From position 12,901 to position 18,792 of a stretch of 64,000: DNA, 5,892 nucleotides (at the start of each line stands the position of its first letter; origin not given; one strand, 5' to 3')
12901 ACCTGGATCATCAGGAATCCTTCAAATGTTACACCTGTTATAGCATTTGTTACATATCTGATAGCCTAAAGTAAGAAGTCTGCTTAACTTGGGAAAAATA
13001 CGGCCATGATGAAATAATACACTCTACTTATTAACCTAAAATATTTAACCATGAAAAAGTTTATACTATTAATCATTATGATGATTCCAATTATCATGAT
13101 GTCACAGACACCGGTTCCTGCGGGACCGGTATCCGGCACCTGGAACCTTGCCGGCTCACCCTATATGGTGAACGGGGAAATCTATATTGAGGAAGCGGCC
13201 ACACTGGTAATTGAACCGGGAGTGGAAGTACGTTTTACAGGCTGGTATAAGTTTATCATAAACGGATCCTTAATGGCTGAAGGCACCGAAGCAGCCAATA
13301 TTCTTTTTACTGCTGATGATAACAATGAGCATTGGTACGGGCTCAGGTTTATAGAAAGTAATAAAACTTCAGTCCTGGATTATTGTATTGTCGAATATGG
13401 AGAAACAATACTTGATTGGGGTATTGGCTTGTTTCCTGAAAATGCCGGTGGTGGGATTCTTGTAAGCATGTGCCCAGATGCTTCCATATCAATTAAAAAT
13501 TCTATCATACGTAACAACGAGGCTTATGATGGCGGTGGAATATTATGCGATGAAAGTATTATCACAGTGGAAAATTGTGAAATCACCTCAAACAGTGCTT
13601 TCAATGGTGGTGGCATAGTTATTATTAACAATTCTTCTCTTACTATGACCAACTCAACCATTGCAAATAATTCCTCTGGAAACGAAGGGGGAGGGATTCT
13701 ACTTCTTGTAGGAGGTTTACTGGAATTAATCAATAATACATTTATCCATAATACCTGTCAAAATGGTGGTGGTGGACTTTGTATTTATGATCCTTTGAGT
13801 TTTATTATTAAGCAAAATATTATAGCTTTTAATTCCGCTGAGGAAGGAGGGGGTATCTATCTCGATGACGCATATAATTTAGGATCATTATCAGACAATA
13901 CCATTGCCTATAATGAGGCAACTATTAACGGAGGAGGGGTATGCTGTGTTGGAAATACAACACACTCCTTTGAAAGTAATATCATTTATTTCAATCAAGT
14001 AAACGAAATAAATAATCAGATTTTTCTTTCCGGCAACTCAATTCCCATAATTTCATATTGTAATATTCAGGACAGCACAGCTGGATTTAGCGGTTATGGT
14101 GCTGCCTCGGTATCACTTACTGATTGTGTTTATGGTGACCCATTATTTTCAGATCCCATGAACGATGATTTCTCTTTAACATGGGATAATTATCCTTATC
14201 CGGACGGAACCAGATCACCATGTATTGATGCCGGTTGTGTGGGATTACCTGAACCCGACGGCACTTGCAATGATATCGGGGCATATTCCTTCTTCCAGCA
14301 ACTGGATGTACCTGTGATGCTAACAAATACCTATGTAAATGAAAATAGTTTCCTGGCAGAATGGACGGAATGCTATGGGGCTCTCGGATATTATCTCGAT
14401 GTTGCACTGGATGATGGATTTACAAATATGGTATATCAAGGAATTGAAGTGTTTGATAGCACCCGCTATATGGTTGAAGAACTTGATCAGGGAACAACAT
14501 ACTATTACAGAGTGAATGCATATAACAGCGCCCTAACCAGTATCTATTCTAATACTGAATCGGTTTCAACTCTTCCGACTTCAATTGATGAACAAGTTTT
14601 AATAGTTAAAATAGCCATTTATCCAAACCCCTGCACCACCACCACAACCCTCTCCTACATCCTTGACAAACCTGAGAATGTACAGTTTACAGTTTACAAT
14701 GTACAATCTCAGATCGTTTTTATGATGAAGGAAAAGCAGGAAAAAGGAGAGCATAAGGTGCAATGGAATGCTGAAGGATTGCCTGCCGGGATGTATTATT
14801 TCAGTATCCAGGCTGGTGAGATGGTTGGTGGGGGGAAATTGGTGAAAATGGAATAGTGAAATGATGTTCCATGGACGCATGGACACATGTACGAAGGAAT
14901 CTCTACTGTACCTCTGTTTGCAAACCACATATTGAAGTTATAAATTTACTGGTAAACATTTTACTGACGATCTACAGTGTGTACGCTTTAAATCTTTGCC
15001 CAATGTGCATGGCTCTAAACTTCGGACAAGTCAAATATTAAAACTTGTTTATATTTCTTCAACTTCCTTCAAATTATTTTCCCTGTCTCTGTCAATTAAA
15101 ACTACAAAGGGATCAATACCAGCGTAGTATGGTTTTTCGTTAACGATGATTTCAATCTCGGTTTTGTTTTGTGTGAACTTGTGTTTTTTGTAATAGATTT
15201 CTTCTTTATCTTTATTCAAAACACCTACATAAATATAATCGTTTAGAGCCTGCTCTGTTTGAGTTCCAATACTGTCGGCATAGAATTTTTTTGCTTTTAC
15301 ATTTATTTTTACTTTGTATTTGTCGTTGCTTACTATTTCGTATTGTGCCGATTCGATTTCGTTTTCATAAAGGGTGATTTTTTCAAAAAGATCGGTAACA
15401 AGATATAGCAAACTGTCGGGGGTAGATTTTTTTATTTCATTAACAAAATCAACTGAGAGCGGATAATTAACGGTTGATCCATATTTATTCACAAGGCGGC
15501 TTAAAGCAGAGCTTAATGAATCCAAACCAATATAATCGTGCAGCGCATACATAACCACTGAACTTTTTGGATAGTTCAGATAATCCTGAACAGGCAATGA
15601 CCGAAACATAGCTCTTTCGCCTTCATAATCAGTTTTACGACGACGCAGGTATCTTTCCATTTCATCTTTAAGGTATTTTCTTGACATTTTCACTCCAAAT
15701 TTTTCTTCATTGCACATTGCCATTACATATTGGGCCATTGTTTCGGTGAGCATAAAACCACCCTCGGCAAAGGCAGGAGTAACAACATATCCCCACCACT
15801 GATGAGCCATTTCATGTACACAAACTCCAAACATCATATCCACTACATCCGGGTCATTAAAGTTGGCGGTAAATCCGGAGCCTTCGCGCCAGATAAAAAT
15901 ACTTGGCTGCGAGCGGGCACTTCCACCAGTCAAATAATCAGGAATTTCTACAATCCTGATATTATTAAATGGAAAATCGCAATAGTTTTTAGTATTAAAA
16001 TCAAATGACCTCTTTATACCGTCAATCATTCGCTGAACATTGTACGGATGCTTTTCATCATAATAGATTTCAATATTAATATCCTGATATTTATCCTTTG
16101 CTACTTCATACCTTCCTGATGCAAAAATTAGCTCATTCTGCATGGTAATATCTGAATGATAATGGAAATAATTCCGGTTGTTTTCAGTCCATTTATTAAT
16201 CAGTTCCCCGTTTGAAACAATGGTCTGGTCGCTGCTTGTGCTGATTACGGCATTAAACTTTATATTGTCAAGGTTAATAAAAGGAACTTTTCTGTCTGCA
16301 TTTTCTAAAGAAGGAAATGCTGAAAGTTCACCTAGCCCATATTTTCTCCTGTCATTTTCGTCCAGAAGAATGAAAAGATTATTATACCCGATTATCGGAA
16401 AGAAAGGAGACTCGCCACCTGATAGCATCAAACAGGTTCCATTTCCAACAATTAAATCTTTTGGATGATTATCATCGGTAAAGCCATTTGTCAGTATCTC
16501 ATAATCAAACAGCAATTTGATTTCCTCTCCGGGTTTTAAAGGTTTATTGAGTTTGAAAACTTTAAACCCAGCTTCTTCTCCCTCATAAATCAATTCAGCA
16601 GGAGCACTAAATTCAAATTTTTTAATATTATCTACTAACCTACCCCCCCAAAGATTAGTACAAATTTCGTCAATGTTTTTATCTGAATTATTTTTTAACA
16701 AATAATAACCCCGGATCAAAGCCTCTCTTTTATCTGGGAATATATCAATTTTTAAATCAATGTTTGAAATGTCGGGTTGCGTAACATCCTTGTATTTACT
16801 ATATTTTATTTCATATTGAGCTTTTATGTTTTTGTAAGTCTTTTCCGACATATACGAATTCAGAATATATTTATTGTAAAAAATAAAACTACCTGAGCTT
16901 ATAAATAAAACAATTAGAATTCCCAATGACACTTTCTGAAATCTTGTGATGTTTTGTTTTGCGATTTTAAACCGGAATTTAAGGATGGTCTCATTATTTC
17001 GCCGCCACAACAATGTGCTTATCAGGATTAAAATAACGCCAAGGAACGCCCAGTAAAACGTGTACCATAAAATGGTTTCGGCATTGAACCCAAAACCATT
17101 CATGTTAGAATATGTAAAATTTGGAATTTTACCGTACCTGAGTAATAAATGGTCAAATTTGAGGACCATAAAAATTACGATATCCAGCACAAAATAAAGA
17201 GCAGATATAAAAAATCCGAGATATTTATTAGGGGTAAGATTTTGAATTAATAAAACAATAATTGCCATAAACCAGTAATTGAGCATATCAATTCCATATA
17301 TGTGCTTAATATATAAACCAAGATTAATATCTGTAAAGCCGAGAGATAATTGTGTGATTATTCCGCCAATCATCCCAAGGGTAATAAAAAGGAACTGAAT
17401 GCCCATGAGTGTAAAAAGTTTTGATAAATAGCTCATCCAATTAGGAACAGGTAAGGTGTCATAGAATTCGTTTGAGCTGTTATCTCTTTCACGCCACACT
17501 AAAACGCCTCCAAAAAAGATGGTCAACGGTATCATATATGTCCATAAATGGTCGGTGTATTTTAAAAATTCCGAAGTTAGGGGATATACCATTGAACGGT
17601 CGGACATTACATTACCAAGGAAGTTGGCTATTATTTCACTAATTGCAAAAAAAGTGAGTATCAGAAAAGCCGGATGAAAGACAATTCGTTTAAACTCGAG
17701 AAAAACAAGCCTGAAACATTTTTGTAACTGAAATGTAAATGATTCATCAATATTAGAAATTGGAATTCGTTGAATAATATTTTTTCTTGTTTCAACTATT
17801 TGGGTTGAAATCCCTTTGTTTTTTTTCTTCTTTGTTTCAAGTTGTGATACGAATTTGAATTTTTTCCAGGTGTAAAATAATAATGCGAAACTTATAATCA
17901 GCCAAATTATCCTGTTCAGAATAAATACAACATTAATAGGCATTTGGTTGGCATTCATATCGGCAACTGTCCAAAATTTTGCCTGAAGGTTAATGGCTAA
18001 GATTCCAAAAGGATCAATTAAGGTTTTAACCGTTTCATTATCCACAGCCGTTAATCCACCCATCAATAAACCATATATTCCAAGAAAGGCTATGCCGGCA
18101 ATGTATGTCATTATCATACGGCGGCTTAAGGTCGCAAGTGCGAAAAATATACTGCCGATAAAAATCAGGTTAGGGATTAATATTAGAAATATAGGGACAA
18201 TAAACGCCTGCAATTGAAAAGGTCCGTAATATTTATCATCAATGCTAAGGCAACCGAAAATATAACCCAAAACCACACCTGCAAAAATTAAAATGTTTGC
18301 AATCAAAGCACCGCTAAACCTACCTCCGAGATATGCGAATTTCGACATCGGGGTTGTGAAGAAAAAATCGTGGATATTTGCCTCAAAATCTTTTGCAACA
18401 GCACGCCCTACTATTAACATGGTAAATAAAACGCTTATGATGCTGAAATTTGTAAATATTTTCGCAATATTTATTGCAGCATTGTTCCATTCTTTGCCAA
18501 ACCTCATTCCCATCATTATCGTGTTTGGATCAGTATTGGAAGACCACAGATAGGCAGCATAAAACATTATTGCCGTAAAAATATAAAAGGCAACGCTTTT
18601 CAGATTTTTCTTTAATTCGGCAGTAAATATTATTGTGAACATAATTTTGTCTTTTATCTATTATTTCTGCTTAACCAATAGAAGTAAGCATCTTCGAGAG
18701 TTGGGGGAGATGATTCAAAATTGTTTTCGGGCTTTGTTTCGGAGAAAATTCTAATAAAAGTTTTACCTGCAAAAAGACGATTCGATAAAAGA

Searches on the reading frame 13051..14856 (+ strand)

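Call 64: search_protein_families(library=pfam, proteins=[window:13051-14856:+])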
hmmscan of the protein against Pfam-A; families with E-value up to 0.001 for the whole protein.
window:13051-14856:+ (601 aa): 2 families
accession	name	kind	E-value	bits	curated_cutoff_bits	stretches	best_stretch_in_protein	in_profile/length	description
PF18962.6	Por_Secre_tail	-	3.4e-09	37.3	27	1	523-590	1-66/75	Secretion system C-terminal sorting domain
PF00041.27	fn3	-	3.5e-05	24.4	25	1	424-500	6-78/84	Fibronectin type III domain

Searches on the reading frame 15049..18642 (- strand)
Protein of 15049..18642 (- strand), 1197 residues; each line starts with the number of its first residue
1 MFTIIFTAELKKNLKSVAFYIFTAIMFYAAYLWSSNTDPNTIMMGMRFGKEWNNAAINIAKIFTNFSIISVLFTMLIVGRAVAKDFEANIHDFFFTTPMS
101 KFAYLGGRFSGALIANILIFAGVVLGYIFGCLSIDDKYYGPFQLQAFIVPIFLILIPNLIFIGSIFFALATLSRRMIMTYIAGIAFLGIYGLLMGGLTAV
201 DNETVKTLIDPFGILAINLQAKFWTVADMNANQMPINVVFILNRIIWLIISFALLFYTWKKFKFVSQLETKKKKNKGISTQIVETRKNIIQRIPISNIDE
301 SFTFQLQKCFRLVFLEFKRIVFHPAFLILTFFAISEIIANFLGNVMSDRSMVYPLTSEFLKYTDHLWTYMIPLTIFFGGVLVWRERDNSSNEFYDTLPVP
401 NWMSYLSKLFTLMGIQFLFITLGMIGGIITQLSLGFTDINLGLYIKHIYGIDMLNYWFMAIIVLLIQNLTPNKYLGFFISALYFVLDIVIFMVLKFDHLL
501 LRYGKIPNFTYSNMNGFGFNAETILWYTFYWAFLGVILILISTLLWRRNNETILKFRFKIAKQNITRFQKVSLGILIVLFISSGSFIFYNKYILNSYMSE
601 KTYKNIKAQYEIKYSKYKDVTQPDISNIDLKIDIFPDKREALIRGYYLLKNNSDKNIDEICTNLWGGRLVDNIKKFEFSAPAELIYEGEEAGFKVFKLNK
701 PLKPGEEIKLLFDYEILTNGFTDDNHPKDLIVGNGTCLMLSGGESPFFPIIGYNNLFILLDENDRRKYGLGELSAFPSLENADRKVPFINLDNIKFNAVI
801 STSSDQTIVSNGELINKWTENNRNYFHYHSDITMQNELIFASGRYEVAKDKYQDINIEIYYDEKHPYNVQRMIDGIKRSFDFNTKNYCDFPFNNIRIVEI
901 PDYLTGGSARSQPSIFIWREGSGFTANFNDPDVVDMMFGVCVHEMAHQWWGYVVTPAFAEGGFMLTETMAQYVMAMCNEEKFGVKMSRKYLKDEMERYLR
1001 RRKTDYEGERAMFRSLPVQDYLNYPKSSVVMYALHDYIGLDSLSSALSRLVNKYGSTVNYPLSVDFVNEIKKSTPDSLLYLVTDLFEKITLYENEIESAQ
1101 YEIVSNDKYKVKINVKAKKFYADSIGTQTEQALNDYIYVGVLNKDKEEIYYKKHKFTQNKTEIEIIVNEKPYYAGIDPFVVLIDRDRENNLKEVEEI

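Call 64: search_protein_families(library=pfam, proteins=[window:15049-18642:-])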
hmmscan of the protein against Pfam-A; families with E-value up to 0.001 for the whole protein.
window:15049-18642:- (1197 aa): 2 families
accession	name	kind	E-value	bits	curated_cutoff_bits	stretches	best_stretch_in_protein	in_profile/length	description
PF01433.26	Peptidase_M1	-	1.9e-11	44.4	27.7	1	878-1073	8-206/218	Peptidase family M1 domain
PF12730.13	ABC2_membrane_4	-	1e-05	26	27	1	326-486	19-178/179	ABC-2 family transporter protein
